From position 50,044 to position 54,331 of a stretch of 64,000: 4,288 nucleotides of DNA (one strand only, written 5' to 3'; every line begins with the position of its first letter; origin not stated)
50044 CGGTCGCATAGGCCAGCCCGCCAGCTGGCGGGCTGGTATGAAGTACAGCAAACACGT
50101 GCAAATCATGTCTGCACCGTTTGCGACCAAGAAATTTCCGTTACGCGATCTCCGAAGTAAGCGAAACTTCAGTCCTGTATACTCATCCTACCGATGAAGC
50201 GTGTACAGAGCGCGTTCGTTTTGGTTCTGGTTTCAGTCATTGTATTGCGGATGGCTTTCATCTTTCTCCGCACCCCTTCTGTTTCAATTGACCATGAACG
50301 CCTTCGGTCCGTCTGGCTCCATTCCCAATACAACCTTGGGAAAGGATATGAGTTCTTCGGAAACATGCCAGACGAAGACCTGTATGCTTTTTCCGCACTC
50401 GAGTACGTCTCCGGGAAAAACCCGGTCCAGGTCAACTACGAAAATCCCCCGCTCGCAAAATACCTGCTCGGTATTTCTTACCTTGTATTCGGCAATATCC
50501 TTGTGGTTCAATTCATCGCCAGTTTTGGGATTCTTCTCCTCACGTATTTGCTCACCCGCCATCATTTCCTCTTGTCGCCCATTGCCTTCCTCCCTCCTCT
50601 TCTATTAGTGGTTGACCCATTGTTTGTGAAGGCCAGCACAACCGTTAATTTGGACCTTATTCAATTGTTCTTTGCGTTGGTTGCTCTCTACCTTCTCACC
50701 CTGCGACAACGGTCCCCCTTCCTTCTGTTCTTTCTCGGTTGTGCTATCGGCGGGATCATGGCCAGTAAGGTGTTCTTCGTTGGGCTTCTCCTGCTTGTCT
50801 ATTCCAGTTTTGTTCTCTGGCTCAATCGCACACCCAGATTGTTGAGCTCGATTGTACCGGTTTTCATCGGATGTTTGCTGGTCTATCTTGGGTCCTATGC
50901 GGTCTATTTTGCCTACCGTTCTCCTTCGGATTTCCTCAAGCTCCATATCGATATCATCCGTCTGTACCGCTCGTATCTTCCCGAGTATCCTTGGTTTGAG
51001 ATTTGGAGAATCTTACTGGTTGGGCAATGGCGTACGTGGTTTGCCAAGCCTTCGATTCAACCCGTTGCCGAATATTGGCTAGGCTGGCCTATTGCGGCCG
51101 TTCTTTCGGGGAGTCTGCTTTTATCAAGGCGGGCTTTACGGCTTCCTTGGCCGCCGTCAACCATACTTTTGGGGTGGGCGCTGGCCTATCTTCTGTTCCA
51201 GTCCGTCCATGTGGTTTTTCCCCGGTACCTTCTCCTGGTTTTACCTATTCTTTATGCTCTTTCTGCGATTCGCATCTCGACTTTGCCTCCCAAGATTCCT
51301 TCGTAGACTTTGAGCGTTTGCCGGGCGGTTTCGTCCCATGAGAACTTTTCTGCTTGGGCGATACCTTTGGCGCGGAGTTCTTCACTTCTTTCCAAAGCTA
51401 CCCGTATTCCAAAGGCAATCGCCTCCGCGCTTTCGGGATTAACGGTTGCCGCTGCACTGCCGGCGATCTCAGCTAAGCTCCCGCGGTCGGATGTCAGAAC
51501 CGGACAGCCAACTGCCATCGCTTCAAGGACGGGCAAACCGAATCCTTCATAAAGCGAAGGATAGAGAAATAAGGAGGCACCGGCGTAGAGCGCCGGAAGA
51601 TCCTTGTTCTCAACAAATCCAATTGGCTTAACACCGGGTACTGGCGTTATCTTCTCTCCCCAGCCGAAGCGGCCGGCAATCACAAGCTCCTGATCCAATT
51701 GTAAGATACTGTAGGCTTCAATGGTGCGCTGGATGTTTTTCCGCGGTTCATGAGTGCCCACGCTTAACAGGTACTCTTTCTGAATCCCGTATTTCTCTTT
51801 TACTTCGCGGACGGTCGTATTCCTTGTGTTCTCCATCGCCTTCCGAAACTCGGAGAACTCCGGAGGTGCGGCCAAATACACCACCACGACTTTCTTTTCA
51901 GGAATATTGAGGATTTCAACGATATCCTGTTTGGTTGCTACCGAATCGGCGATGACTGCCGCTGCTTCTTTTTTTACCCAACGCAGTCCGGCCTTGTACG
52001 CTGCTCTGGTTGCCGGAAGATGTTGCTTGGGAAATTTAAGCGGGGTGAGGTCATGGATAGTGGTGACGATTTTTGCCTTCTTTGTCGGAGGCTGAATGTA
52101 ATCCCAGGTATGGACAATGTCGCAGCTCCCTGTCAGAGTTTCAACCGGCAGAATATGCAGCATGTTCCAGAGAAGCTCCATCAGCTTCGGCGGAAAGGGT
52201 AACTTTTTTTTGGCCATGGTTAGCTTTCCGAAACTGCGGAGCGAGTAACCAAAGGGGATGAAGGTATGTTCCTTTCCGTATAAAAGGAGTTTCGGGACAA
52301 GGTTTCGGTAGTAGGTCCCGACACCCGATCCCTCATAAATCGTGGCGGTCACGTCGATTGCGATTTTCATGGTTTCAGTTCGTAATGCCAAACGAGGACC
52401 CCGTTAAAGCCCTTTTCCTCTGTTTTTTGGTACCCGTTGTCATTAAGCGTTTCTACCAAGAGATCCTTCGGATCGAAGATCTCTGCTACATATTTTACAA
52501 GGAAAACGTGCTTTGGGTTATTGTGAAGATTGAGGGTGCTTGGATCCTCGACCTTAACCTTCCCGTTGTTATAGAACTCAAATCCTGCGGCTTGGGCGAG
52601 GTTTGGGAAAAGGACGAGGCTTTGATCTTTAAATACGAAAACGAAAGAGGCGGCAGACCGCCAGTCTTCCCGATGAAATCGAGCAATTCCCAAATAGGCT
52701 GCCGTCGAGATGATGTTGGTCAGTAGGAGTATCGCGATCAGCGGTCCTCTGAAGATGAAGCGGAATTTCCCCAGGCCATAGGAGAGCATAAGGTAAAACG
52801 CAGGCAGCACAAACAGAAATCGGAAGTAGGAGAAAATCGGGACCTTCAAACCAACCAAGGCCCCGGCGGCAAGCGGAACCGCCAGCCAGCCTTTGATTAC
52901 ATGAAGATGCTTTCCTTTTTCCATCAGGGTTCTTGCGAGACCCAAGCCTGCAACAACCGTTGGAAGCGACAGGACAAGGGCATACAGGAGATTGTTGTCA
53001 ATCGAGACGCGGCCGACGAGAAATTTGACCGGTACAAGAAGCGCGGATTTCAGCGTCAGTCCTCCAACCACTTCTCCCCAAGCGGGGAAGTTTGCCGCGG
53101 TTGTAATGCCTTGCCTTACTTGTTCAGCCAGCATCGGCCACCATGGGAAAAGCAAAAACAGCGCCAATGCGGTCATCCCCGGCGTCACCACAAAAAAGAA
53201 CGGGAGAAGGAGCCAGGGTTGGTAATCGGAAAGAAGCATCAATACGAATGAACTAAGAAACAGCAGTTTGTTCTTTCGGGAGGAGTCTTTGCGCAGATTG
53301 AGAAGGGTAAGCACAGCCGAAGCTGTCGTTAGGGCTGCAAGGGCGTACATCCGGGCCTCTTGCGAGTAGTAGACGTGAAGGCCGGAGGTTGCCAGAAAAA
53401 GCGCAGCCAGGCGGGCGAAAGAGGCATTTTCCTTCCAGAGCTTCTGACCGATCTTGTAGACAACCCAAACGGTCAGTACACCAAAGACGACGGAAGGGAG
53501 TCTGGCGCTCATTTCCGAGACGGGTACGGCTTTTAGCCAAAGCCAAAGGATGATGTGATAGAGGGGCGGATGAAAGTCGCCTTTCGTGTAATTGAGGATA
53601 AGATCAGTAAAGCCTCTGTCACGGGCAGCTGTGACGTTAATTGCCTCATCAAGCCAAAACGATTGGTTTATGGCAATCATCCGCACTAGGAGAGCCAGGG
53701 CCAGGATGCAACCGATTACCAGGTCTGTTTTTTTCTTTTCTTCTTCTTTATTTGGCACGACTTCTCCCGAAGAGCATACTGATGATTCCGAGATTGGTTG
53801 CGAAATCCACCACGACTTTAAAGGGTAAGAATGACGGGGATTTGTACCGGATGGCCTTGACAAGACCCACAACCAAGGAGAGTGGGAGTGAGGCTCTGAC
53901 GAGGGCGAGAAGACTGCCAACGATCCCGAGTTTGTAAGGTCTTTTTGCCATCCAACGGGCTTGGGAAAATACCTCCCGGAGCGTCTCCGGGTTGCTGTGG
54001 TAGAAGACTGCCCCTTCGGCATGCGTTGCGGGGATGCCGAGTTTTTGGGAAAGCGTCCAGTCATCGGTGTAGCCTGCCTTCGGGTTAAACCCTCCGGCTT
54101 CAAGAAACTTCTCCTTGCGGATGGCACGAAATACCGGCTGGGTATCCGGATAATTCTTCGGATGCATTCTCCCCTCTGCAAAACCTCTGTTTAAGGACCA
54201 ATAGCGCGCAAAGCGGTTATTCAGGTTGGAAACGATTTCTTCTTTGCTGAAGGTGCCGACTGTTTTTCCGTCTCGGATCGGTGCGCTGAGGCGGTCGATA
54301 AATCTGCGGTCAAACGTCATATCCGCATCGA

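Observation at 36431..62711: Glycan island with six PMT_2/ArnT-like GT-C enzymes, polyprenol-P-sugar-synthase-type GT2s, Wzx- and Wzy/WaaL-like proteins and an acetyltransferase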

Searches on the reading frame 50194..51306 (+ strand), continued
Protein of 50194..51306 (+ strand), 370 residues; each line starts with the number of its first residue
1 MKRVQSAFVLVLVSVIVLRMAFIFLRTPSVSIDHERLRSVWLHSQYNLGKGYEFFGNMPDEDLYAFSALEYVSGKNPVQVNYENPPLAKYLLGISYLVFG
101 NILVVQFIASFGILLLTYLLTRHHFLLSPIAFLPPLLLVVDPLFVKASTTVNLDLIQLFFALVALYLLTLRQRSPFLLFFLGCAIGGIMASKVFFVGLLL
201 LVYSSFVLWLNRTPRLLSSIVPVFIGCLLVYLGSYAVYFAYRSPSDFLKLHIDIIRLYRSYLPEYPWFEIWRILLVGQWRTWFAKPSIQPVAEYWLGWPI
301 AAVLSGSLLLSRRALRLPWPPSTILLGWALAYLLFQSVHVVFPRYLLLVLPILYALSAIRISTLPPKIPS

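Call 43: find_related_loci(query=A3, collection=genome_contigs, flank=10000)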
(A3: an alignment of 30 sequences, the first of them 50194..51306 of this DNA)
Query A3 (370 aa) in genome_contigs; peptide patterns used: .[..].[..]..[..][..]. (x = any residue, [..] = any of these).
26 stretches matched a pattern; 17 encode a relative of the query (tblastn E <= 1e-3); 17 distinct loci.
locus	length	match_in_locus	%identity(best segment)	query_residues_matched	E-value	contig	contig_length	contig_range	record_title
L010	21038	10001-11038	50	1-346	1e-110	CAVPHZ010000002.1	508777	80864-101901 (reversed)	MAG: Candidatus Chisholmbacteria bacterium isolate MFD09964.bin.1.87 genome assembly, contig: contig_34727, whole genome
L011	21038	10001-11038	54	19-363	2e-107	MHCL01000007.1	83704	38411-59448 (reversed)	MAG: Candidatus Chisholmbacteria bacterium RIFCSPLOWO2_01_FULL_49_14 rifcsplowo2_01_scaffold_1319, whole genome shotgun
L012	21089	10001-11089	59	1-364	8e-115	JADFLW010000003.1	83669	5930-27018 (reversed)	MAG: Patescibacteria group bacterium isolate B55T1B8 B55T1B8_NODE352, whole genome shotgun sequence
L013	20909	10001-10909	38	47-354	7e-52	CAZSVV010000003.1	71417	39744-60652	MAG TPA_asm: uncultured Pseudomonadales bacterium isolate SRP219642_co6_386 genome assembly, contig: NODE_197_length_714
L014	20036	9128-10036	38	47-354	2e-50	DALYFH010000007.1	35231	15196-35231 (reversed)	MAG TPA_asm: Candidatus Woesebacteria bacterium isolate CTOTU14276 NODE_195_length_35231_cov_5.124829, whole genome shot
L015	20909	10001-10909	35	47-354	1e-48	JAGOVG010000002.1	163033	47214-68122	Candidatus Woesebacteria bacterium isolate Gw_Eff_bin_546 Gw_Eff_78_length_163033_cov_8.265006, whole genome shotgun seq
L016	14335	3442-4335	35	58-356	4e-48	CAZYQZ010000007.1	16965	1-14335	MAG TPA_asm: uncultured Gammaproteobacteria bacterium isolate SRP292972_co1_80 genome assembly, contig: NODE_1496_length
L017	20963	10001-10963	35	31-363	2e-48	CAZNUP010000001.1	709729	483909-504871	MAG TPA_asm: uncultured Gammaproteobacteria bacterium isolate SRP292972_co3_34 genome assembly, contig: NODE_7_length_70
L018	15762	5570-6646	34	10-369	2e-45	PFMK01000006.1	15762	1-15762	MAG: Candidatus Gottesmanbacteria bacterium CG_4_10_14_0_8_um_filter_37_24 CG_4_10_14_0.8_um_filter_scaffold_2038_c, who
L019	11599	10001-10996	42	26-357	6e-77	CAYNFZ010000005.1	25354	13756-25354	MAG TPA_asm: uncultured Pseudomonadales bacterium isolate SRP214966_co4_92 genome assembly, contig: NODE_1446_length_253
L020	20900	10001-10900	38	54-362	1e-42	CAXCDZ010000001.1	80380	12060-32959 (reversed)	MAG TPA_asm: uncultured bacterium isolate SRR3724533_concoct_107 genome assembly, contig: ERZ4200974.167, whole genome s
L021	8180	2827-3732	36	49-354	7e-43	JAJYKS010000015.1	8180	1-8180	MAG: bacterium isolate DBS2-1.bin48 NODE_17479_length_8180_cov_3.438346, whole genome shotgun sequence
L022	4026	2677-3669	32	11-345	2e-42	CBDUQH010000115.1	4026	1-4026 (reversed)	MAG TPA_asm: uncultured bacterium isolate SRR18550247_concoct_49 genome assembly, contig: ERZ25074849.2378, whole genome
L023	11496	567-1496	36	40-351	4e-42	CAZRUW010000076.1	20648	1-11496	MAG TPA_asm: uncultured Gammaproteobacteria bacterium isolate SRP271791_co1_61 genome assembly, contig: k141_467873, who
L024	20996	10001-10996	35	29-365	2e-40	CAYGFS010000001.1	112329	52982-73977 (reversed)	MAG TPA_asm: uncultured Pseudomonadales bacterium isolate ERP113451_co1_9 genome assembly, contig: NODE_76_length_112329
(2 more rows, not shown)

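Call 56: search_protein_families(library=pfam, proteins=[L006:17919-18338:+, L007:17745-18155:+, L009:3890-5230:+, L008:17832-19307:-], max_evalue=0.05)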
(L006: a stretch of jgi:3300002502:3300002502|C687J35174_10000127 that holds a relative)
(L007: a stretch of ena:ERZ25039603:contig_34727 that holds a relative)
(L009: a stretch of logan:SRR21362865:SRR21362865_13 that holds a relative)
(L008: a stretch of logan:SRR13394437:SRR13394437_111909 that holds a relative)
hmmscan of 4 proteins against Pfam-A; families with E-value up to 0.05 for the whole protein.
L006:17919-18338:+ (139 aa): 2 families
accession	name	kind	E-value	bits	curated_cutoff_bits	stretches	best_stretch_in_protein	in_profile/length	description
PF01040.23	UbiA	-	0.00012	21.9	34.2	1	9-137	125-239/250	UbiA prenyltransferase family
PF04277.18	OAD_gamma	-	0.0032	18.6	27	0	39-92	21-73/76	Oxaloacetate decarboxylase, gamma chain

L007:17745-18155:+ (136 aa): 0 families

L009:3890-5230:+ (446 aa): 0 families

L008:17832-19307:- (491 aa): 1 family
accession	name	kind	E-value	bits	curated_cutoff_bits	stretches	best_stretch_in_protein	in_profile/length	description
PF13231.12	PMT_2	-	2.7e-05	24.9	26.1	1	75-221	3-155/160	Dolichyl-phosphate-mannose-protein mannosyltransferase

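Call 76: search_protein_representatives(alignment_id=A3)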
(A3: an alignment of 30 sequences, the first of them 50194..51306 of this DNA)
Query: 30 sequences, 374 profile positions. Proteins with E-value up to 0.001 (for the whole library): 4653; up to 1e-10: 910; up to 1e-30: 403. The best 150 are listed.
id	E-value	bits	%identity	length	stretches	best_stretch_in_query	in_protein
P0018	5.2e-144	496.4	-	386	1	6-370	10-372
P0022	2.4e-129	448.1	-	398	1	2-370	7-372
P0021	7.9e-128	443.2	-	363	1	17-370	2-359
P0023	5.0e-125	433.9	-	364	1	7-359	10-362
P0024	1.6e-123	428.9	-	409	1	7-370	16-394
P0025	3.5e-113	395.0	-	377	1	5-372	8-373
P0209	8.0e-112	390.5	-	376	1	11-369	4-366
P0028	8.4e-107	374.0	-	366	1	1-367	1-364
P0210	8.0e-106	370.7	-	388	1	9-365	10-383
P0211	7.9e-102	357.6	-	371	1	7-369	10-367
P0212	1.7e-96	340.0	-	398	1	6-370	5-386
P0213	5.8e-96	338.3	-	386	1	9-368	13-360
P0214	2.1e-95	336.4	-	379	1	4-371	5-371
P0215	1.5e-93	330.3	-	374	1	5-369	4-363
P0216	2.7e-93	329.5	-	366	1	8-364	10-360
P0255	4.5e-58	213.6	-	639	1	6-363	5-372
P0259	2.7e-56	207.7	-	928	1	6-364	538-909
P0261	3.5e-56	207.4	-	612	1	12-364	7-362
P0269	2.3e-53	198.1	-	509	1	11-365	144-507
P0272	1.4e-52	195.5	-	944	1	10-368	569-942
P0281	1.7e-51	191.9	-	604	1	3-362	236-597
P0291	8.8e-50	186.3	-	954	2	6-362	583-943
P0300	6.4e-48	180.2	-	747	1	5-363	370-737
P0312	6.6e-47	176.9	-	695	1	7-369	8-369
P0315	1.5e-46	175.7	-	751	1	8-369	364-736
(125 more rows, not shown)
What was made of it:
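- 50194..51306 (+): GTC3: minimal (370 aa) GT-C without a soluble domain, on the opposite strand. D60 invariant; PPL-KY motif. The family has 403 clusters at E<=1e-30 (call 76).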

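Call 77: search_protein_families(library=pfam, proteins=[P0259, P0272, P0291, P0300, P0315, P0255, P0261, P0312, P0281, P0269], max_evalue=0.001)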
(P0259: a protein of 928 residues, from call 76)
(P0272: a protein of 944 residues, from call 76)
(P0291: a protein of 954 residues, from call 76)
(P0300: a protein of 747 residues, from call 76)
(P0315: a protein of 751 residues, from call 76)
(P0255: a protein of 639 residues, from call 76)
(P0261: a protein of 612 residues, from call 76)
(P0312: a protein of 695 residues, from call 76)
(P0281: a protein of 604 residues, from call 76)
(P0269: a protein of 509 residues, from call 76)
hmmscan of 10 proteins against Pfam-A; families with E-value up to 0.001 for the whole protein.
P0259 (928 aa): 2 families
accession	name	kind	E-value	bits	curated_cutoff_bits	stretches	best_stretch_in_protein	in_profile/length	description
PF10131.15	PTPS_related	-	2.6e-17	63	26.4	1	75-419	3-346/621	6-pyruvoyl-tetrahydropterin synthase related domain; membrane protein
PF13231.12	PMT_2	-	5e-05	24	26.1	1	617-763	3-152/160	Dolichyl-phosphate-mannose-protein mannosyltransferase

P0272 (944 aa): 2 families
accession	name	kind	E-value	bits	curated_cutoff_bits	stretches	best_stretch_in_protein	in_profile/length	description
PF10131.15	PTPS_related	-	1.3e-07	30.9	26.4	1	84-400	5-301/621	6-pyruvoyl-tetrahydropterin synthase related domain; membrane protein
PF13231.12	PMT_2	-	6e-07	30.3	26.1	1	645-787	2-150/160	Dolichyl-phosphate-mannose-protein mannosyltransferase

P0291 (954 aa): 2 families
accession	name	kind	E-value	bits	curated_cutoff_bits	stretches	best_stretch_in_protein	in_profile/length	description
PF10131.15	PTPS_related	-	1.2e-11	44.3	26.4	1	71-403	1-307/621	6-pyruvoyl-tetrahydropterin synthase related domain; membrane protein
PF13231.12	PMT_2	-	1.4e-10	42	26.1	1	663-809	2-154/160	Dolichyl-phosphate-mannose-protein mannosyltransferase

P0300 (747 aa): 2 families
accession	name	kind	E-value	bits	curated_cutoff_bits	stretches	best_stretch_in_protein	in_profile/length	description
PF13231.12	PMT_2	-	1.3e-07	32.4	26.1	1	448-595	1-150/160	Dolichyl-phosphate-mannose-protein mannosyltransferase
PF02366.24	PMT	-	0.00014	21.9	22.7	1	470-585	88-208/245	Dolichyl-phosphate-mannose-protein mannosyltransferase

P0315 (751 aa): 0 families

P0255 (639 aa): 1 family
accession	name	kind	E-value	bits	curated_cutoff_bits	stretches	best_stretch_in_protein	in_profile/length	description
PF13231.12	PMT_2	-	2.6e-08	34.7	26.1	1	82-228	3-152/160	Dolichyl-phosphate-mannose-protein mannosyltransferase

P0261 (612 aa): 0 families

P0312 (695 aa): 3 families
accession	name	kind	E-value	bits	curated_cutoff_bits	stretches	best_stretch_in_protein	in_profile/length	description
PF03717.20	PBP_dimer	-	4.3e-13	50.5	24.4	1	516-679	2-178/180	Penicillin-binding Protein dimerisation domain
PF13231.12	PMT_2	-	4.5e-08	33.9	26.1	1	85-236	4-158/160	Dolichyl-phosphate-mannose-protein mannosyltransferase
PF05223.17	MecA_N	-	0.00077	20.2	22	0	393-506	2-114/117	NTF2-like N-terminal transpeptidase domain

P0281 (604 aa): 1 family
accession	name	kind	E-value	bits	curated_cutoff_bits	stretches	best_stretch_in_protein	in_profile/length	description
PF02366.24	PMT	-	2.8e-06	27.5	22.7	1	246-460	4-224/245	Dolichyl-phosphate-mannose-protein mannosyltransferase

P0269 (509 aa): 0 families
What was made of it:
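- Distant GTC3-family members are fused to a second GT-C-like domain, or to PBP pedestal domains, which links the family to wall synthesis (call 77).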

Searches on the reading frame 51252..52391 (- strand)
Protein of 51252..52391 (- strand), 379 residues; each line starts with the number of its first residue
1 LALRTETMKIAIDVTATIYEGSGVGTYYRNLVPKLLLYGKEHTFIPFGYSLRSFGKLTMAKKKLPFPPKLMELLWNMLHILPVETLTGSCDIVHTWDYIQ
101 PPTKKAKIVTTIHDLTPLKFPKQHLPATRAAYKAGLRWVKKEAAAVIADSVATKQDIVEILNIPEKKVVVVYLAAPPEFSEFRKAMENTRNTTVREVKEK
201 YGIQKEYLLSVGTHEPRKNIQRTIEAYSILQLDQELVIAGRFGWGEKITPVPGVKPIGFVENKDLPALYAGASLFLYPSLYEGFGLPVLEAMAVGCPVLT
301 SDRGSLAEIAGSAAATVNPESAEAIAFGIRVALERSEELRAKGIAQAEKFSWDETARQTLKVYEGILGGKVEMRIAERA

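Call 4: search_protein_families(library=pfam, proteins=[window:51252-52391:-], max_evalue=0.01)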
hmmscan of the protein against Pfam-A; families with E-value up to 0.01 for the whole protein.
window:51252-52391:- (379 aa): 7 families
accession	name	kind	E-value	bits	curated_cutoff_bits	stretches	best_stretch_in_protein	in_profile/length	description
PF00534.26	Glycos_transf_1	-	3.9e-27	95.3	26.4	1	198-349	6-171/172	Glycosyl transferases group 1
PF13692.12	Glyco_trans_1_4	-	8.4e-22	78.4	27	1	207-333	3-140/142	Glycosyl transferases group 1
PF13439.12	Glyco_transf_4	-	4.8e-13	49.9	28.5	1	22-173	2-164/170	Glycosyltransferase Family 4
PF20706.3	GT4-conflict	-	2.6e-08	33.7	26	1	263-328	273-335/385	Family 4 Glycosyltransferase in conflict systems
PF13524.12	Glyco_trans_1_2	-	1.9e-07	31.6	25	1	233-346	14-128/144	Glycosyl transferase-like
PF13579.12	Glyco_trans_4_4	-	0.00019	22.2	29.7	1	105-172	94-156/158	Glycosyl transferase 4-like domain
PF00982.27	Glyco_transf_20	-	0.0074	15.5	32.5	0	260-344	360-448/473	Glycosyltransferase family 20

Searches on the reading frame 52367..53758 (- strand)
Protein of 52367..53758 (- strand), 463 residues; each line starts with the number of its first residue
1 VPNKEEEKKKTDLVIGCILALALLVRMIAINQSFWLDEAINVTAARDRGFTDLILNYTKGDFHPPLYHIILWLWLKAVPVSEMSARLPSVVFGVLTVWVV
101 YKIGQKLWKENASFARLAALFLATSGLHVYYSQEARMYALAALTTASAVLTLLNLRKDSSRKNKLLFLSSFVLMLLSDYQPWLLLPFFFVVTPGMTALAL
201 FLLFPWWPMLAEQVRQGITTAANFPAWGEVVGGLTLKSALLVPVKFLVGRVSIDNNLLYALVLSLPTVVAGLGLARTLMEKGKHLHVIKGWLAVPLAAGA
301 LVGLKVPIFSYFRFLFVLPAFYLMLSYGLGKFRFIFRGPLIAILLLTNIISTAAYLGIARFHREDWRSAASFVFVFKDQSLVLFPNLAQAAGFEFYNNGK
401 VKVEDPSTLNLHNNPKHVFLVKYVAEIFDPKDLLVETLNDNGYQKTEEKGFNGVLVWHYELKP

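Call 26: search_solved_structures(query=window:52367-53758:-, max_evalue=1)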
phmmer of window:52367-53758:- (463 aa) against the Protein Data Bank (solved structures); distinct sequences matched with E-value up to 1: 0.

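Call 30: search_protein_families(library=ncbifam, proteins=[window:52367-53758:-], max_evalue=0.001)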
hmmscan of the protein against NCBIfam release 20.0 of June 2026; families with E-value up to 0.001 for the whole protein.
window:52367-53758:- (463 aa): 2 families
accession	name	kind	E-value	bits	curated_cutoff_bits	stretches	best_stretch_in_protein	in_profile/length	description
TIGR03663.1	TIGR03663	subfamily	1.2e-09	37.7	126.25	1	14-175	3-158/435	flippase activity-associated protein Agl23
NF052499.1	MnslTaseMT1671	equivalog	4.4e-08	32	900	1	7-357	23-374/523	mannosyltransferase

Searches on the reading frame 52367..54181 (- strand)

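Call 3: search_protein_families(library=pfam, proteins=[window:52367-54181:-], max_evalue=0.01)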
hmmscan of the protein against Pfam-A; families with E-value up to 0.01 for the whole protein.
window:52367-54181:- (604 aa): 1 family
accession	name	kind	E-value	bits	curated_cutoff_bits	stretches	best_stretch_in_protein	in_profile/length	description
PF13231.12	PMT_2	-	1e-08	36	26.1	1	204-333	2-131/160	Dolichyl-phosphate-mannose-protein mannosyltransferase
